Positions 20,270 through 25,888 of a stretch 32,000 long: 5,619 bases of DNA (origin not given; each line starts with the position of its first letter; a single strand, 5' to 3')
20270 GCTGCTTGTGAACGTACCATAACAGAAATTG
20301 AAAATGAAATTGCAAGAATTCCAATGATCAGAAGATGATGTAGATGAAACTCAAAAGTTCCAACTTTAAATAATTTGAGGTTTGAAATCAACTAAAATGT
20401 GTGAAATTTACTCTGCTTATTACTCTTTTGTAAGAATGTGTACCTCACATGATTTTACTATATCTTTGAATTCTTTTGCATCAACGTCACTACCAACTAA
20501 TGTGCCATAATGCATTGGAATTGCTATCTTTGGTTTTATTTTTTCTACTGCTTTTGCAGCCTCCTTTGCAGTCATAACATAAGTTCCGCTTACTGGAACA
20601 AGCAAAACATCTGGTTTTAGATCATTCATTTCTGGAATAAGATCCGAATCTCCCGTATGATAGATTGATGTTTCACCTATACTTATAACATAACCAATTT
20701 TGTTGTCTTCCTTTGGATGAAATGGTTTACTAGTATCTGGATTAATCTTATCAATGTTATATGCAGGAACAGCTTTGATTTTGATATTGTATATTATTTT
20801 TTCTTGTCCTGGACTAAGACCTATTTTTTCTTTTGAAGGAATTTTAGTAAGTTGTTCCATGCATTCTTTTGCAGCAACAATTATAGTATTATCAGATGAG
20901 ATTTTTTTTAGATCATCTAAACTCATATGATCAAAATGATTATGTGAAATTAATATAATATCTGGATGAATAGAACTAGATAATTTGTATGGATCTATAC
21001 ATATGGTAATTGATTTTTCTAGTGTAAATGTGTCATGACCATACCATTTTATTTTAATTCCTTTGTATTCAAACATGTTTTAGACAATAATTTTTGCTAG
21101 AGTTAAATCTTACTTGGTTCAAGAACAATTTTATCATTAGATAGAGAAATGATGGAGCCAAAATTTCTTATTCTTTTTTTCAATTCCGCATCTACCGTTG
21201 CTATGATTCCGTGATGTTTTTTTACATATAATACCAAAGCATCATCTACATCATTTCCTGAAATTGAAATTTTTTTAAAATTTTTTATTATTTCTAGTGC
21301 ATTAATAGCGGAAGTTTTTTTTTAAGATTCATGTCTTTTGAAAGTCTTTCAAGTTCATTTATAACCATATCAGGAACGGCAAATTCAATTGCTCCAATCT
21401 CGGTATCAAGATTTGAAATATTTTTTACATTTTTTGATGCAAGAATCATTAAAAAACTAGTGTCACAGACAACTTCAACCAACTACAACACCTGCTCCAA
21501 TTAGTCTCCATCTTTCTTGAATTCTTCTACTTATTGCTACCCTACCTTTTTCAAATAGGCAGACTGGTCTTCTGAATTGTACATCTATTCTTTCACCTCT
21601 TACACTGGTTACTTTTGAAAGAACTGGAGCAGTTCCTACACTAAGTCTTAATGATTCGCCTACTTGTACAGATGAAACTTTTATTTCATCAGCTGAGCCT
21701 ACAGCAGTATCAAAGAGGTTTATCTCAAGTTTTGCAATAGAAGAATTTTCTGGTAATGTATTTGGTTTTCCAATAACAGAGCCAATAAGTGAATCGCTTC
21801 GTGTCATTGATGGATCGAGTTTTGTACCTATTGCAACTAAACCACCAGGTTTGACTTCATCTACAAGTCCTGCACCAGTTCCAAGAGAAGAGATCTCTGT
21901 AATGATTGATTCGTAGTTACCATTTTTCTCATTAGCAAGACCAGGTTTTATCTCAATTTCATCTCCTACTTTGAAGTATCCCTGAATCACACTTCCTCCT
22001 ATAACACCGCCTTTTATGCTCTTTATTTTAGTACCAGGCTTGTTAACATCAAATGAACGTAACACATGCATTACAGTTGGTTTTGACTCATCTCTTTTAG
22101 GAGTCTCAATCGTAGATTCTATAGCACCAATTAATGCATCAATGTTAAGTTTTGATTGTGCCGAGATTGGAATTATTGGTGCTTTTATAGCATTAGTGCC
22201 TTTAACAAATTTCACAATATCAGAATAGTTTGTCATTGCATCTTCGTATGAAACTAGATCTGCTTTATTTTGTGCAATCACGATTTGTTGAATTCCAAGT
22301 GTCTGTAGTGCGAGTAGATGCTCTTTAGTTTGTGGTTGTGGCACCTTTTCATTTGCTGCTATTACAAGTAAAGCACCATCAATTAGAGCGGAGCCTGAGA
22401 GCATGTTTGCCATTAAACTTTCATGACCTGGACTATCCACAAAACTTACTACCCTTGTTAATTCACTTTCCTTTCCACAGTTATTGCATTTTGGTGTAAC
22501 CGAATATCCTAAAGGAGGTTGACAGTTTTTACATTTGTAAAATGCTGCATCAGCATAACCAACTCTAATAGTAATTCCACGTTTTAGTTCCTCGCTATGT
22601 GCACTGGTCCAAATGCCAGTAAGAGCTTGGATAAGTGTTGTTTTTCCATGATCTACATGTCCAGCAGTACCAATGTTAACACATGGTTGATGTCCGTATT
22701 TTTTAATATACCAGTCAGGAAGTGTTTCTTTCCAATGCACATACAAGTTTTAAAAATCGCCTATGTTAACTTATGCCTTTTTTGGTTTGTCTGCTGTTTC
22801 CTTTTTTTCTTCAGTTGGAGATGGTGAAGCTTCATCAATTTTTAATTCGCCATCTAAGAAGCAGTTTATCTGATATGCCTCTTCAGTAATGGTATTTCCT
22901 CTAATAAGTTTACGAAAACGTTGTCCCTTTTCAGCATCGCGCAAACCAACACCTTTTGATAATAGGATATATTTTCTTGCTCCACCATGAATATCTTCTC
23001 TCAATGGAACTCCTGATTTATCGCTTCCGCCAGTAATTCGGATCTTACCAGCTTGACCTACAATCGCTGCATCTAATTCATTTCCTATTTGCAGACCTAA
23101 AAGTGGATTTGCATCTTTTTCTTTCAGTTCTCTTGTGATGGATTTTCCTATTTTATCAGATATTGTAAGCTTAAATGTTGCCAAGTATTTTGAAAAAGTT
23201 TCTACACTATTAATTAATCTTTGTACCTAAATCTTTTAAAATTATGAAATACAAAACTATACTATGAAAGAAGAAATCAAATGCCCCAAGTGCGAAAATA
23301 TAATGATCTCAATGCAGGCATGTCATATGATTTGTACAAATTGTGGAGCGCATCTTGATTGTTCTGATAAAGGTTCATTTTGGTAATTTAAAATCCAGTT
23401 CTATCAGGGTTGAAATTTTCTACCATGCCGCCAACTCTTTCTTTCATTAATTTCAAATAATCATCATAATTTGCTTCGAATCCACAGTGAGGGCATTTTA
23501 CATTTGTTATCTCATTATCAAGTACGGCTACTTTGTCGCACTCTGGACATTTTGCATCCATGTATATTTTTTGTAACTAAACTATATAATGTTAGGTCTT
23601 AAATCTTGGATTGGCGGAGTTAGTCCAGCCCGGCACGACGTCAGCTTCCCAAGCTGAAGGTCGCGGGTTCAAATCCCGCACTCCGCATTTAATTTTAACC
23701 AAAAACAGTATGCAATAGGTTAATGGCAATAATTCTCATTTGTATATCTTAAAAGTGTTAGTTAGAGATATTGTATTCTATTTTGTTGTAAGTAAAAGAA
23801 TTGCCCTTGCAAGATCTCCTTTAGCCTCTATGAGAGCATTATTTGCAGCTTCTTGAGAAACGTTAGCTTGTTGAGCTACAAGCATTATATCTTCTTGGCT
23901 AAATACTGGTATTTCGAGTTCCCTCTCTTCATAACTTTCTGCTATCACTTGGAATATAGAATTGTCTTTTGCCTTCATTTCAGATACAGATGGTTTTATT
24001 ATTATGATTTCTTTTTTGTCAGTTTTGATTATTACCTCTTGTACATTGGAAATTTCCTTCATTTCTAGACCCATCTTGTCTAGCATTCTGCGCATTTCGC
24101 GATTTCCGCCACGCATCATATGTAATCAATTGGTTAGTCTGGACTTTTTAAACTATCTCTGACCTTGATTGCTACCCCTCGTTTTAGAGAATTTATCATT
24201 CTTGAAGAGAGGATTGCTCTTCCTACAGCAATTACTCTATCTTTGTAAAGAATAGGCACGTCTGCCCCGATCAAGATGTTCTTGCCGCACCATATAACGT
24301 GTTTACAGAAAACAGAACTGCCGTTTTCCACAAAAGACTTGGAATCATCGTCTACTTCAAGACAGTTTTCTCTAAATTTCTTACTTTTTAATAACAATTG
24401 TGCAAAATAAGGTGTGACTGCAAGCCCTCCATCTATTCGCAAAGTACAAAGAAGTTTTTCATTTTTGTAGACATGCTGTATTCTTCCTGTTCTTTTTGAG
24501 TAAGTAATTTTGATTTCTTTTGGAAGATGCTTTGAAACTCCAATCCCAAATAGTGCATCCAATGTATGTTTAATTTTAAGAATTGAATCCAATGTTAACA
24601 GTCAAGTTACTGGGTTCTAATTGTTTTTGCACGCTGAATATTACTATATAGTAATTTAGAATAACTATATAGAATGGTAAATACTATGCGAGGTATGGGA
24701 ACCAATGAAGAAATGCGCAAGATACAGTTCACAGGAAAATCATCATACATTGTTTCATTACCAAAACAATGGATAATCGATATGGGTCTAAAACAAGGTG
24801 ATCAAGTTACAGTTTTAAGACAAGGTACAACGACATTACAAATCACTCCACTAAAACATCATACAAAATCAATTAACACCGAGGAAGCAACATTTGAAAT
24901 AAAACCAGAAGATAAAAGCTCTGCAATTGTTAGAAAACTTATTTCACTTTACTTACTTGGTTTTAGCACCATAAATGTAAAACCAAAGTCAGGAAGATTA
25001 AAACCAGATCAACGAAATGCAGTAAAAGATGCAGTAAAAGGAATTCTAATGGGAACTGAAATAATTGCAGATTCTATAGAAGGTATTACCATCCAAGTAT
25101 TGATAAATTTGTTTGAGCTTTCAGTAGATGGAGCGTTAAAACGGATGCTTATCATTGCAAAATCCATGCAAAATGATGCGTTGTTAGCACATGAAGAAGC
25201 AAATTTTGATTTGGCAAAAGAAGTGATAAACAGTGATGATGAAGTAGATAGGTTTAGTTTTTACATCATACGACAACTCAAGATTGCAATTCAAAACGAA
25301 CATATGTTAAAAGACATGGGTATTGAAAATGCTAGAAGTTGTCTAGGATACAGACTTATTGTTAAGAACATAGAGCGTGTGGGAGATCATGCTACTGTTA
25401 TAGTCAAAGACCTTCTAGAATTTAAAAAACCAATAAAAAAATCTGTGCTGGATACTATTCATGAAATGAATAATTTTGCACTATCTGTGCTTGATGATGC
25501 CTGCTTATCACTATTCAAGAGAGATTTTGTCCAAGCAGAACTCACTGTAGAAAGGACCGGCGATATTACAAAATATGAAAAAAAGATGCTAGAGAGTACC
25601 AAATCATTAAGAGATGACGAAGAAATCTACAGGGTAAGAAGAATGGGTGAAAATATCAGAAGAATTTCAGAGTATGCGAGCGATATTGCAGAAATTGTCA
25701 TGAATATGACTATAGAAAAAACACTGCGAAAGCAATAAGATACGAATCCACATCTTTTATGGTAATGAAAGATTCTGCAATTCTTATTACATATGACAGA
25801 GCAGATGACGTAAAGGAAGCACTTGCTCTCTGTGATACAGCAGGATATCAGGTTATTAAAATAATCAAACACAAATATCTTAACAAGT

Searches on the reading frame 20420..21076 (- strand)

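Call 23: search_protein_families(library=pfam, proteins=[window:20420-21076:-], max_evalue=0.001)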
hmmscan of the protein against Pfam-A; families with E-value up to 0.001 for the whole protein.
window:20420-21076:- (218 aa): 3 families
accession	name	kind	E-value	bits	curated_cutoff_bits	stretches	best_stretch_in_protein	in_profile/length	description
PF13483.12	Lactamase_B_3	-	2.3e-28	99.6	24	1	8-189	1-160/160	Beta-lactamase superfamily domain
PF12706.13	Lactamase_B_2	-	4e-18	66.2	27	1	37-190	30-200/200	Beta-lactamase superfamily domain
PF00753.33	Lactamase_B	-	0.00015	22.2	22.7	1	38-189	44-196/196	Metallo-beta-lactamase superfamily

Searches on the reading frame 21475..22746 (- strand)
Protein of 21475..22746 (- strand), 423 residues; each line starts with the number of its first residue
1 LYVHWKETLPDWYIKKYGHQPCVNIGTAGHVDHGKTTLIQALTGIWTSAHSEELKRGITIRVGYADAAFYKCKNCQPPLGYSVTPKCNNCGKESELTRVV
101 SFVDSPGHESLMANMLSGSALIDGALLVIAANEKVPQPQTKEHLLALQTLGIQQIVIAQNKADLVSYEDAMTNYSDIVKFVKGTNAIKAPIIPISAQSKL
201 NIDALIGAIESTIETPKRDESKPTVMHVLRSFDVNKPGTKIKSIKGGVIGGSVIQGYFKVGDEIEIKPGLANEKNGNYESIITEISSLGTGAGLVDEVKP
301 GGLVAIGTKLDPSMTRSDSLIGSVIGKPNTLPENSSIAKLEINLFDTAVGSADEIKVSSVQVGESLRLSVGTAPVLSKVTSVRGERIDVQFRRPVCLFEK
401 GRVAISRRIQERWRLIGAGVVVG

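Call 23: search_protein_families(library=pfam, proteins=[window:21475-22746:-], max_evalue=0.001)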
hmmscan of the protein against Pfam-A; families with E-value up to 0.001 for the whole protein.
window:21475-22746:- (423 aa): 4 families
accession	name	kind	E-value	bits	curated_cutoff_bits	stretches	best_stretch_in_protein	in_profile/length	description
PF00009.33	GTP_EFTU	-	6.5e-31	107.8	26.5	1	21-214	2-187/188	Elongation factor Tu GTP binding domain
PF09173.17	eIF2_C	-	4.5e-25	88.1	22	1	339-421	4-86/86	Initiation factor eIF2 gamma, C terminal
PF03144.31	GTP_EFTU_D2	-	2.5e-07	31.4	30.3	1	246-312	1-62/73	Elongation factor Tu domain 2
PF03193.22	RsgA_GTPase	-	2.9e-05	24.4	30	1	120-211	21-106/174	RsgA GTPase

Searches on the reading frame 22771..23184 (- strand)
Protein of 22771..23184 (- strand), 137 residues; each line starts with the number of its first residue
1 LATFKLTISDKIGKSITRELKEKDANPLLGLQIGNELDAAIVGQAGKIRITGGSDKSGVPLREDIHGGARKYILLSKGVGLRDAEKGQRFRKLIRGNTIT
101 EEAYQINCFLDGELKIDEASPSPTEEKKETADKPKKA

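Call 24: search_protein_families(library=pfam, proteins=[window:22771-23184:-], max_evalue=0.001)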
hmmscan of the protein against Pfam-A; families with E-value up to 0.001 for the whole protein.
window:22771-23184:- (137 aa): 1 family
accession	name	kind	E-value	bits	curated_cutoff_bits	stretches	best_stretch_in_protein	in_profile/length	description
PF01092.24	Ribosomal_S6e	-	3.9e-26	91.8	26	1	4-110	1-112/125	Ribosomal protein S6e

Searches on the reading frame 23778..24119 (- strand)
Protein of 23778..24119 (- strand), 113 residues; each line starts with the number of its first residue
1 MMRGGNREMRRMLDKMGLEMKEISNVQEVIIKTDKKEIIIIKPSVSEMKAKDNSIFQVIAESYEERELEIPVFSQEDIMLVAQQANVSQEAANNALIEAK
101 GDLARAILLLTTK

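Call 24: search_protein_families(library=pfam, proteins=[window:23778-24119:-], max_evalue=0.001)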
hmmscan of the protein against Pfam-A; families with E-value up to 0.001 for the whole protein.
window:23778-24119:- (113 aa): 2 families
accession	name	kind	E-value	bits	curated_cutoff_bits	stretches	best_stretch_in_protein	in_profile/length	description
PF01849.23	NAC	-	6.5e-13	48.8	21.3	1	7-59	2-51/57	NAC domain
PF19026.7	UBA_HYPK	-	1.3e-08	34.5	27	1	75-107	5-37/41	HYPK UBA domain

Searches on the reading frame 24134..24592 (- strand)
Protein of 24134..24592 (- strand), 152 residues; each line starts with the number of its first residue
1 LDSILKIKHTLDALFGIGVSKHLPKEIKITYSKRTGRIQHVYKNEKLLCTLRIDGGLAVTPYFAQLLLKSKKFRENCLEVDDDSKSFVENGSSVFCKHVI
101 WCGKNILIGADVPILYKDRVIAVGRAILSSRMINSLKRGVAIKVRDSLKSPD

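Call 24: search_protein_families(library=pfam, proteins=[window:24134-24592:-], max_evalue=0.001)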
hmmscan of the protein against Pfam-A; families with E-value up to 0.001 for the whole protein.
window:24134-24592:- (152 aa): 2 families
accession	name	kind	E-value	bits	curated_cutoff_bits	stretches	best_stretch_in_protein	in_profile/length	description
PF01472.26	PUA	-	1.2e-11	44.8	24.8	1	78-147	3-73/74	PUA domain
PF14810.12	TGT_C2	-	4.4e-09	36.9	25.3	1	11-70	7-68/72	Patch-forming domain C2 of tRNA-guanine transglycosylase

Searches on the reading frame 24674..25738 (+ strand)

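Call 24: search_protein_families(library=pfam, proteins=[window:24674-25738:+], max_evalue=0.001)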
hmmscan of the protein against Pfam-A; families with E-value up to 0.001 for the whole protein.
window:24674-25738:+ (354 aa): 2 families
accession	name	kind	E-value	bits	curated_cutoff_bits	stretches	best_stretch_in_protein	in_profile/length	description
PF01895.24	PhoU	-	1.4e-21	77.1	23.5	2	155-246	1-88/89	PhoU domain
PF04014.23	MazE_antitoxin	-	2.5e-09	37.4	24.7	1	18-62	1-45/48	Antidote-toxin recognition MazE, bacterial antitoxin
